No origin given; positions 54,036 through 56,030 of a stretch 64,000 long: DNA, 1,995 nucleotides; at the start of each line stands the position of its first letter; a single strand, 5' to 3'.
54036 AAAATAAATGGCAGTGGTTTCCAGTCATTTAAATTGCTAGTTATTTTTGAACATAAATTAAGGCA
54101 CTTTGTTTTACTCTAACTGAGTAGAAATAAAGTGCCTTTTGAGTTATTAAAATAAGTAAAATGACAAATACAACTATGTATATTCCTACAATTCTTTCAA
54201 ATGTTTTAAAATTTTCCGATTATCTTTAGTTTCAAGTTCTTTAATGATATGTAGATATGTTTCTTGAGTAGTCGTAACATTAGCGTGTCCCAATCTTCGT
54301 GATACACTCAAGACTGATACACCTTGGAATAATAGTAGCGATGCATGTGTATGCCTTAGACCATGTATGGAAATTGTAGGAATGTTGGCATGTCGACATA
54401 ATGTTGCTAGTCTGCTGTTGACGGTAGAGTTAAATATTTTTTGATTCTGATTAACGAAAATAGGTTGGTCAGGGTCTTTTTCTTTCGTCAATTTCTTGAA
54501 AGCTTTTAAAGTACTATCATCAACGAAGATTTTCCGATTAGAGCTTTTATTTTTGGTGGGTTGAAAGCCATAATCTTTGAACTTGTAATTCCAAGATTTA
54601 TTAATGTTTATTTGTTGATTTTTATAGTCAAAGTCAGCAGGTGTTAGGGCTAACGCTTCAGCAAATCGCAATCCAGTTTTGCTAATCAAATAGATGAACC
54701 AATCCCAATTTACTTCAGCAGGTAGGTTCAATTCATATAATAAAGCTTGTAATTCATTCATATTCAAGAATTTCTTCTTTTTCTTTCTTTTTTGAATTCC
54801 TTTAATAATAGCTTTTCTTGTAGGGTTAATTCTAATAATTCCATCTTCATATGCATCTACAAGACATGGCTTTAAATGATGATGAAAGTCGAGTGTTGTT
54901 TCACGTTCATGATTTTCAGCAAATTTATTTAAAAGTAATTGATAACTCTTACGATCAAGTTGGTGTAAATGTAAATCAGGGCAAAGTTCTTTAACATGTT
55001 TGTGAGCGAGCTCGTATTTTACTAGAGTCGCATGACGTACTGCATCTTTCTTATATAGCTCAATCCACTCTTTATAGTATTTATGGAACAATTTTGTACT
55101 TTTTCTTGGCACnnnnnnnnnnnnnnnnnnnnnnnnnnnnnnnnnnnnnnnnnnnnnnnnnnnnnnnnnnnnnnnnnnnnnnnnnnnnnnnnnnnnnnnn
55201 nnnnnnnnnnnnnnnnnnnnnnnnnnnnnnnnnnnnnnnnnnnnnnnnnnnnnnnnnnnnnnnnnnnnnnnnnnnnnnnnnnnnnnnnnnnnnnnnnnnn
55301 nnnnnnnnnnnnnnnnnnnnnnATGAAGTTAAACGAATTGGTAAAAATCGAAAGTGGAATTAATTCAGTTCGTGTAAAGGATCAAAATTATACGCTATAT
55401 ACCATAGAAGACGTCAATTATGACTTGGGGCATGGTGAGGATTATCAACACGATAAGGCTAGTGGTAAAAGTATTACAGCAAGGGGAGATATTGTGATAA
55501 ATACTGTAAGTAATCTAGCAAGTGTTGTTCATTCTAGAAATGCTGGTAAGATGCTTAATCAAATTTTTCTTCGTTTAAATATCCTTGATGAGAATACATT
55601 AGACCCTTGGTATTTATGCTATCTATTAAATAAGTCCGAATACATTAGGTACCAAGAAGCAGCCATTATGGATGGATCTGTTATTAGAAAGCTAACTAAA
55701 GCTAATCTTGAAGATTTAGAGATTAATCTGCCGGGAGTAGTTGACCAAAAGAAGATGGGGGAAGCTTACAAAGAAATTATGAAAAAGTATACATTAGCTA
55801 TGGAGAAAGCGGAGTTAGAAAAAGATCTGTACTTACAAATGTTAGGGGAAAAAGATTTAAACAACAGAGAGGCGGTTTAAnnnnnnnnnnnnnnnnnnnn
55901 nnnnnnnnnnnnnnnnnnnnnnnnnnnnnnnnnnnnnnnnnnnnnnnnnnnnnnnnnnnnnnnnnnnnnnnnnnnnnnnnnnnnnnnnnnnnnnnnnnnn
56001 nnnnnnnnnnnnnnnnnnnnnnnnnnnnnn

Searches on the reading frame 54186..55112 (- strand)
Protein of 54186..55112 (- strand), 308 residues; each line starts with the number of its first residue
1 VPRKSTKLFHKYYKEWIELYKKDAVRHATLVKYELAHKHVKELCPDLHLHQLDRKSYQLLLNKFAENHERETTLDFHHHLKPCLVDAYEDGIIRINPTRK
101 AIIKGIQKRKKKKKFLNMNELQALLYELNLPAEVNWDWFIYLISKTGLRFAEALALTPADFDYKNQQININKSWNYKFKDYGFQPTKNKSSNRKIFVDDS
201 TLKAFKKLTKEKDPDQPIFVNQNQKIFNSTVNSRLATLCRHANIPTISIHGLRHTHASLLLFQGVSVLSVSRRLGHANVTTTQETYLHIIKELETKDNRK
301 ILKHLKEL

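Call 6: search_protein_families(library=pfam, proteins=[window:54186-55112:-], max_evalue=0.01)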
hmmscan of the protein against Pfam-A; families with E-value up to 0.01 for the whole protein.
window:54186-55112:- (308 aa): 2 families
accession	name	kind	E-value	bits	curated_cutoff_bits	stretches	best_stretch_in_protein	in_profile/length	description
PF00589.27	Phage_integrase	-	1.3e-23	84.1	27.1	1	114-289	1-168/172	Phage integrase family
PF13102.12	Phage_int_SAM_5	-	1.1e-05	26.2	22.3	1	9-99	2-94/98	Phage integrase SAM-like domain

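Call 7: search_protein_families(library=padloc, proteins=[window:54186-55112:-], max_evalue=0.01)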
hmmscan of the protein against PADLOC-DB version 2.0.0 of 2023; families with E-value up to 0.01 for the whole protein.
window:54186-55112:- (308 aa): 0 families

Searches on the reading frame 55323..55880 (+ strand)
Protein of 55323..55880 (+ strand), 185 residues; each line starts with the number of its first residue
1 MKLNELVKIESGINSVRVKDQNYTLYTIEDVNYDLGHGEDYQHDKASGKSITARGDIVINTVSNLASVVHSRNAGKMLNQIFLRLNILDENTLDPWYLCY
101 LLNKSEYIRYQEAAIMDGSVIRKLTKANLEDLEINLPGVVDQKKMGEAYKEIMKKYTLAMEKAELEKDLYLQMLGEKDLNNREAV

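Call 6: search_protein_families(library=pfam, proteins=[window:55323-55880:+], max_evalue=0.01)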
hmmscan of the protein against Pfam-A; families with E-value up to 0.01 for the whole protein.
window:55323-55880:+ (185 aa): 2 families
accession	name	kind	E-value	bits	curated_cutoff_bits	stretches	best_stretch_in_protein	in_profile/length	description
PF01420.25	Methylase_S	-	1.1e-05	26.2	22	1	19-161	28-159/168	Type I restriction modification DNA specificity domain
PF07990.17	NABP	-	0.0039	17.1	22.8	1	54-125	220-286/415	Nucleic acid binding protein NABP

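Call 7: search_protein_families(library=padloc, proteins=[window:55323-55880:+], max_evalue=0.01)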
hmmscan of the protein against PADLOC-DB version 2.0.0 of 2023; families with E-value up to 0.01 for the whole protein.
window:55323-55880:+ (185 aa): 62 families (the best 25 are shown)
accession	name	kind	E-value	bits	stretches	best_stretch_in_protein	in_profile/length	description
PDLC03068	Specificity_I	-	1.4e-14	52.1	1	1-155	7-168/403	Type I specificity subunit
PDLC03107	Specificity_I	-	1.1e-11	42.5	1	2-146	7-153/392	Type I specificity subunit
PDLC03089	Specificity_I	-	2e-11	41.6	1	43-152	59-168/446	Type I specificity subunit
PDLC03078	Specificity_I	-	2.6e-11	41.6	1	2-166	232-406/419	Type I specificity subunit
PDLC03168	Specificity_I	-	4.8e-11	40.8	1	2-159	9-172/459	Type I specificity subunit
PDLC03154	Specificity_I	-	6.4e-11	40.4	1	2-145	8-156/406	Type I specificity subunit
PDLC03086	Specificity_I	-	2.4e-10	38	1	49-159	69-180/458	Type I specificity subunit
PDLC04137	mad5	-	2.8e-10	38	1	19-179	28-189/392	mads_5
PDLC03099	Specificity_I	-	3.2e-10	37.7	1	2-162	9-153/405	Type I specificity subunit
PDLC03084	Specificity_I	-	4.2e-10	37.5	1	2-180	7-190/392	Type I specificity subunit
PDLC03100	Specificity_I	-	1.2e-09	36.1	1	7-170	205-380/392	Type I specificity subunit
PDLC03105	Specificity_I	-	7.8e-09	33.5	1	26-167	281-416/448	Type I specificity subunit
PDLC03073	Specificity_I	-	2.3e-08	31.6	1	14-147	37-178/437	Type I specificity subunit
PDLC03101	Specificity_I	-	3.7e-08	31.3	1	5-145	220-367/411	Type I specificity subunit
PDLC03077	Specificity_I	-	5.6e-08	30.8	1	18-145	242-370/417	Type I specificity subunit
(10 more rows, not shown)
